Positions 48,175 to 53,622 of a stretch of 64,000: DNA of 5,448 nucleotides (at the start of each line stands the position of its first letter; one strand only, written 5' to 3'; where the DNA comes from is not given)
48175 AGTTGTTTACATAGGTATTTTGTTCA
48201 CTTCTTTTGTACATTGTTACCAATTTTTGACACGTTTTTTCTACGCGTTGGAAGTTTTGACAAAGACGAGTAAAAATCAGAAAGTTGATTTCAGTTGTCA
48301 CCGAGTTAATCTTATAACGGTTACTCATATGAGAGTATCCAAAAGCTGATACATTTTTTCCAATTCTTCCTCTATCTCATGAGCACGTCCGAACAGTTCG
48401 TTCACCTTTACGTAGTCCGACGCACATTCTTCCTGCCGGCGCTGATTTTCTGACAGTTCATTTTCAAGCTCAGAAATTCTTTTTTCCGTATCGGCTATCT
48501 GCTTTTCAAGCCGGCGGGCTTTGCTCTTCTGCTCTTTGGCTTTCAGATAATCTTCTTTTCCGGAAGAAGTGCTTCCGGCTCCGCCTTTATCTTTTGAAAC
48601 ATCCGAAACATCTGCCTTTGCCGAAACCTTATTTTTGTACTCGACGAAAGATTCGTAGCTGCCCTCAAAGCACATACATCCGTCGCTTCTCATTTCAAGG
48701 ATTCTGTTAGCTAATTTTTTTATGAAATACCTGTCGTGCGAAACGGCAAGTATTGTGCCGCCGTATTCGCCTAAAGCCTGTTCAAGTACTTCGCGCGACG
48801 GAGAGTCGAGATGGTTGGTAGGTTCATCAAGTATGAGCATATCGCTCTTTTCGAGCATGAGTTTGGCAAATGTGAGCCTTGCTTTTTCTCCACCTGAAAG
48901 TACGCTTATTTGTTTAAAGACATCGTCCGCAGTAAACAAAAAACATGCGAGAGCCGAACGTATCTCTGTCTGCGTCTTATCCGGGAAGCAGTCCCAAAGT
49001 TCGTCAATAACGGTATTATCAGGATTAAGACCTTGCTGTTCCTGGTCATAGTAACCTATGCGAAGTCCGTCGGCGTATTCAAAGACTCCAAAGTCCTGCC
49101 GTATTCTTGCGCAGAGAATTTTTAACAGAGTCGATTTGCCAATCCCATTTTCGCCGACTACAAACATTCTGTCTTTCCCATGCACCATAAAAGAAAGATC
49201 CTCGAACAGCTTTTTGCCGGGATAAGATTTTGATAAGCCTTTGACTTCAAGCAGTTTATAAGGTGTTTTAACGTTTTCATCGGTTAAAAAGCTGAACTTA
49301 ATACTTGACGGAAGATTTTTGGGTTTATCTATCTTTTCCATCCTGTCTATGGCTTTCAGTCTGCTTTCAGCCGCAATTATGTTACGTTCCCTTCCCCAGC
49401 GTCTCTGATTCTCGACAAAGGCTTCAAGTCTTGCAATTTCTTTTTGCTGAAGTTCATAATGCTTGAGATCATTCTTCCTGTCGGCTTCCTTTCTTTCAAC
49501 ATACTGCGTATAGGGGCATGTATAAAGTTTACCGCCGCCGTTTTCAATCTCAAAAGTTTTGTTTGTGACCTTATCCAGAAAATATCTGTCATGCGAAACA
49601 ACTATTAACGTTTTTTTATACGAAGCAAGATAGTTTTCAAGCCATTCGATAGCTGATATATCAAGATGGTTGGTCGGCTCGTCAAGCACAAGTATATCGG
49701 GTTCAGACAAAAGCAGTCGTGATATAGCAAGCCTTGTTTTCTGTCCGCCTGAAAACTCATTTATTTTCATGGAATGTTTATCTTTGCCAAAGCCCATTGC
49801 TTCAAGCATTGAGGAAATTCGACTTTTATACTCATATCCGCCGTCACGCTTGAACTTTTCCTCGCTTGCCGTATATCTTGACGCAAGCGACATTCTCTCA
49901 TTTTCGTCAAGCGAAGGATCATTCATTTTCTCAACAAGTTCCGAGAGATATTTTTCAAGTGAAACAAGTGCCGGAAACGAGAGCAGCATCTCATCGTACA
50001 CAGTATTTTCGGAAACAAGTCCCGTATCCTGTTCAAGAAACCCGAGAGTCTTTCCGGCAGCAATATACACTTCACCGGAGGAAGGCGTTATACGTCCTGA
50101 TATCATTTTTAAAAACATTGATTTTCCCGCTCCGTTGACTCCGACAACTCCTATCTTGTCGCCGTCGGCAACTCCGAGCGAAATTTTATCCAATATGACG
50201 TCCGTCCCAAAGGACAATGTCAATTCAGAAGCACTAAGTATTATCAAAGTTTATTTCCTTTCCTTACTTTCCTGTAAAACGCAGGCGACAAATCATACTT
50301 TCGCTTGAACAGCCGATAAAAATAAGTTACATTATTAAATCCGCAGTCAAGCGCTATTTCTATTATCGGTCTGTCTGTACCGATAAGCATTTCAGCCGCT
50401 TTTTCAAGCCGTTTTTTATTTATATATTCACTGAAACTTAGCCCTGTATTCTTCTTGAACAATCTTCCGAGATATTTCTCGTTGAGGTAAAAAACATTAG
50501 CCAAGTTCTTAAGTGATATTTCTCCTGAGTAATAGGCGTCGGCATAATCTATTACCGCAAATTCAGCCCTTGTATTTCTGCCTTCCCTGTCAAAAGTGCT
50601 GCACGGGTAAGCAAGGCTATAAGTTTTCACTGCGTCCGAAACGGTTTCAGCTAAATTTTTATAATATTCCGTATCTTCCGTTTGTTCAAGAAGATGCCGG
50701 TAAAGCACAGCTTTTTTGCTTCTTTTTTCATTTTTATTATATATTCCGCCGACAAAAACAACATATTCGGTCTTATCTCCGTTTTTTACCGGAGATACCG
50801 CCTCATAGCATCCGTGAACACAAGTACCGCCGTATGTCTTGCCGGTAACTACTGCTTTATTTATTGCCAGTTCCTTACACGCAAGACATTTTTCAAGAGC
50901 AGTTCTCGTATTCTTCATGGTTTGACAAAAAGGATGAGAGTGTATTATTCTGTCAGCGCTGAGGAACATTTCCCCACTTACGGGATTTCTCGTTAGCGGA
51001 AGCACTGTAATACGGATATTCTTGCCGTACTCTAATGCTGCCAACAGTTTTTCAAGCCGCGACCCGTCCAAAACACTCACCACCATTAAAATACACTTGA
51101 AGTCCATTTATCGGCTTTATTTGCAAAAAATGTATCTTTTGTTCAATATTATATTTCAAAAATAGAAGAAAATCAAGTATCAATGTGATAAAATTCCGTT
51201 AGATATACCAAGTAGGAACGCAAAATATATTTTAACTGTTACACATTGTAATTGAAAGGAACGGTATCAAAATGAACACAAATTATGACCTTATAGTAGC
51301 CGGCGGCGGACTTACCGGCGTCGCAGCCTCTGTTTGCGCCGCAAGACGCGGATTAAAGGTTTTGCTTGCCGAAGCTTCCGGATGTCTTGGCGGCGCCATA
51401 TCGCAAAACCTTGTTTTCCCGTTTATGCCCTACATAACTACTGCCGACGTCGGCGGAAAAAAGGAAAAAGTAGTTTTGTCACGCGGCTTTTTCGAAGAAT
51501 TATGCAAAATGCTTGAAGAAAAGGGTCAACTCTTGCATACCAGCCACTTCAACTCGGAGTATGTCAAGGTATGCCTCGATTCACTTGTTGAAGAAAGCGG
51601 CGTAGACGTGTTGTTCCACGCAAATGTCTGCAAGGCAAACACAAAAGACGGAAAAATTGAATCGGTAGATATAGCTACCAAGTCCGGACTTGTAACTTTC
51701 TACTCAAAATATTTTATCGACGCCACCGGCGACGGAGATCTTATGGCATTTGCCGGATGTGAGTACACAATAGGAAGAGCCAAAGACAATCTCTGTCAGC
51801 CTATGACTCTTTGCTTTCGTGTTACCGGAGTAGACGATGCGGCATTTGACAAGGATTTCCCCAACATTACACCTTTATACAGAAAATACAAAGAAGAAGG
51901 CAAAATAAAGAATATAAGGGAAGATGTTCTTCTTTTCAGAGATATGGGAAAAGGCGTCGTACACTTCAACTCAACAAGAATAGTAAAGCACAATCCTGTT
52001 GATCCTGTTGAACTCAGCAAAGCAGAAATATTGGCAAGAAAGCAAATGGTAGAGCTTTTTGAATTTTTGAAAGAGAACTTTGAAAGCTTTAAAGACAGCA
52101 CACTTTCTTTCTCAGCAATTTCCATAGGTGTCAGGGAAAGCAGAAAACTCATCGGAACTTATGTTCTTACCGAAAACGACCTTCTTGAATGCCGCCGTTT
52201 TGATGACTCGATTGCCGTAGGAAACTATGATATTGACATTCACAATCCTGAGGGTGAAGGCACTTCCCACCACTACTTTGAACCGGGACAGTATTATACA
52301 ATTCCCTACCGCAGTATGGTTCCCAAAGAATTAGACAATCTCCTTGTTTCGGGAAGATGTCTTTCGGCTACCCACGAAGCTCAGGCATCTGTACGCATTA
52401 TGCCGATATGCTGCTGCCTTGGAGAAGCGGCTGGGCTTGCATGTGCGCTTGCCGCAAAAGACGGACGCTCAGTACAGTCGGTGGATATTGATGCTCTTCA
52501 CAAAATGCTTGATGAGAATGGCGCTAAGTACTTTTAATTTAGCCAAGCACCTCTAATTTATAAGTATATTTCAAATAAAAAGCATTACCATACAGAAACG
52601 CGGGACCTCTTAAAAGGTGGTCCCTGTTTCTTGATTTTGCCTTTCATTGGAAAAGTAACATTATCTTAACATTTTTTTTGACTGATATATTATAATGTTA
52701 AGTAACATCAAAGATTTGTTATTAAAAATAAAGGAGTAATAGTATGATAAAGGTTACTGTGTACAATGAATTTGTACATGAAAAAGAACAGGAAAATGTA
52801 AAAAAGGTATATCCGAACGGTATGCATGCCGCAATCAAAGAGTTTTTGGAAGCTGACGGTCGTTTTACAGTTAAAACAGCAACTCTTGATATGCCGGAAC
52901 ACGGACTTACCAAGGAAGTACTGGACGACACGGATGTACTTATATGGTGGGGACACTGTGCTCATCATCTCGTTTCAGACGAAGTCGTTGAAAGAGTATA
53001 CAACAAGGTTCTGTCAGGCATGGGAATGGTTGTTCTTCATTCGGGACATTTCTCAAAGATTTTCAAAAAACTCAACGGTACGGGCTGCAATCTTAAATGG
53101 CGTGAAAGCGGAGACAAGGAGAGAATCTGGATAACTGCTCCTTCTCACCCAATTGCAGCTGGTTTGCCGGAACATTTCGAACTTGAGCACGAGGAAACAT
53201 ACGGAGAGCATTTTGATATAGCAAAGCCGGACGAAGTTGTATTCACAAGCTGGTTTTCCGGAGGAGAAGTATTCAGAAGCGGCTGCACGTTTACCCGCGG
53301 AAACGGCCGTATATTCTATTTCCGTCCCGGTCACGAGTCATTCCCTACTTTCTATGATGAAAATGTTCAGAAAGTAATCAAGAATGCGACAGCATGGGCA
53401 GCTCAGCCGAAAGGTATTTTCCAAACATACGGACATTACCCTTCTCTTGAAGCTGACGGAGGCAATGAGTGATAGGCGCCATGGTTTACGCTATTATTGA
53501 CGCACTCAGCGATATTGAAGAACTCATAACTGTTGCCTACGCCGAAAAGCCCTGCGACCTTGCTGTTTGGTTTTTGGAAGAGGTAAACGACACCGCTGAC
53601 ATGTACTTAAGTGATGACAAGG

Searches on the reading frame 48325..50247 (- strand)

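Call 8: search_protein_families(library=pfam, proteins=[window:48325-50247:-], max_evalue=0.001)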
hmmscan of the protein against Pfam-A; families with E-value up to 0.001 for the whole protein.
window:48325-50247:- (640 aa): 12 families
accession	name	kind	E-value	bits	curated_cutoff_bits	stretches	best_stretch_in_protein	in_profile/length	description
PF00005.33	ABC_tran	-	1.6e-48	165.2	25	2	19-193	1-137/137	ABC transporter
PF12848.13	ABC_tran_Xtn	-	8.9e-18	64.6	25.9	1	232-313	1-80/85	ABC transporter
PF13304.12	AAA_21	-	3.9e-14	53.9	27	0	156-225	229-304/304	AAA domain, putative AbiEii toxin, Type IV TA system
PF02463.25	SMC_N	-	1.7e-10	41.2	40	1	114-232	92-209/220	RecF/RecN/SMC N terminal domain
PF13401.12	AAA_22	-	4e-06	27.6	27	0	360-489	7-102/130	AAA domain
PF13175.12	AAA_15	-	2.1e-05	24.7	32.1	1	360-619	25-166/374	AAA ATPase domain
PF05729.18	NACHT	-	7.5e-05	23.1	26.7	0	360-384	2-26/167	NACHT domain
PF16326.10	ABC_tran_CTD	-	8e-05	23.2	32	1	571-634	5-62/69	ABC transporter C-terminal domain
PF13555.12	AAA_29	-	0.00012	22.2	27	0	348-375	12-39/61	P-loop containing region of AAA domain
PF03193.22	RsgA_GTPase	-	0.00015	22.1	30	0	324-385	73-133/174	RsgA GTPase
PF13191.12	AAA_16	-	0.00056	20.9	32.6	0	361-389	27-55/167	AAA ATPase domain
PF00910.28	RNA_helicase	-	0.00065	20.6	21.5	0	362-388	2-28/105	RNA helicase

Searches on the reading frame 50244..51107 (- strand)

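Call 8: search_protein_families(library=pfam, proteins=[window:50244-51107:-], max_evalue=0.001)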
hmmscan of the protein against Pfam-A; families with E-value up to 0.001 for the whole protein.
window:50244-51107:- (287 aa): 3 families
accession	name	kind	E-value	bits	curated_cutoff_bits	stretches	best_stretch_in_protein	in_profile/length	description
PF12833.13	HTH_18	-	8.4e-24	84.1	33.6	1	202-280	1-79/80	Helix-turn-helix domain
PF00165.29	HTH_AraC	-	1e-15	57.9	26.6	2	244-279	7-41/42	Bacterial regulatory helix-turn-helix proteins, AraC family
PF10114.15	PocR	-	3.8e-09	37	23.9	1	12-152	2-131/162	Sensory domain found in PocR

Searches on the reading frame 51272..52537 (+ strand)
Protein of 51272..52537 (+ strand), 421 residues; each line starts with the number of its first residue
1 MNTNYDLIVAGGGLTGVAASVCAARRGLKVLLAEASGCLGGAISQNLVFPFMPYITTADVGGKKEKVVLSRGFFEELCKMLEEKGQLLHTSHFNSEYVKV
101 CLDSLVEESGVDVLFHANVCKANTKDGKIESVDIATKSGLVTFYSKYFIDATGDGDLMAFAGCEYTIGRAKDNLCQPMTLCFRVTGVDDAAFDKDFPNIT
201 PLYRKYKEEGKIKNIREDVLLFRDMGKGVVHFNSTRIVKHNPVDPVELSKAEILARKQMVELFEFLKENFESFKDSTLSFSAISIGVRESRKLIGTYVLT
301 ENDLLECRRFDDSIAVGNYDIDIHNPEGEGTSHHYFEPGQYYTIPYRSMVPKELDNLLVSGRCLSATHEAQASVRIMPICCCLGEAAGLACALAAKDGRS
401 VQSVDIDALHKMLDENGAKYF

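Call 8: search_protein_families(library=pfam, proteins=[window:51272-52537:+], max_evalue=0.001)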
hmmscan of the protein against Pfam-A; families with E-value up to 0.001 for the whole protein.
window:51272-52537:+ (421 aa): 2 families
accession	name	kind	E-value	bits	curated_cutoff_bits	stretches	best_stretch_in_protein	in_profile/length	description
PF12831.13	FAD_oxidored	-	3.5e-114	382.8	27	1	6-413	1-416/416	FAD dependent oxidoreductase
PF01266.30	DAO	-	0.00012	22.2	27.9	0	6-43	1-39/353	FAD dependent oxidoreductase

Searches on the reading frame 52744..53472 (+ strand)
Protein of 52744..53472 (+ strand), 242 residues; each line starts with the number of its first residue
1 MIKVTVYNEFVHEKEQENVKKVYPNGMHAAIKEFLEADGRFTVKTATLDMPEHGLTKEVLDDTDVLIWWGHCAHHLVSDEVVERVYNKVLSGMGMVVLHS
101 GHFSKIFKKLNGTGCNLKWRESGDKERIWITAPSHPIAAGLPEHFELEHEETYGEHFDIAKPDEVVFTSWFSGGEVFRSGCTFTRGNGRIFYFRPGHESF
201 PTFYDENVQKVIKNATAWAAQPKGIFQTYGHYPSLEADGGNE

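Call 8: search_protein_families(library=pfam, proteins=[window:52744-53472:+], max_evalue=0.001)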
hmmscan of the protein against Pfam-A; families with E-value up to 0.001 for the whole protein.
window:52744-53472:+ (242 aa): 1 family
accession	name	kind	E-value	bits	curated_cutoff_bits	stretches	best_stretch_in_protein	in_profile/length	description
PF06283.17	ThuA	-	8e-36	124.7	33.4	1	3-219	1-209/209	Trehalose utilisation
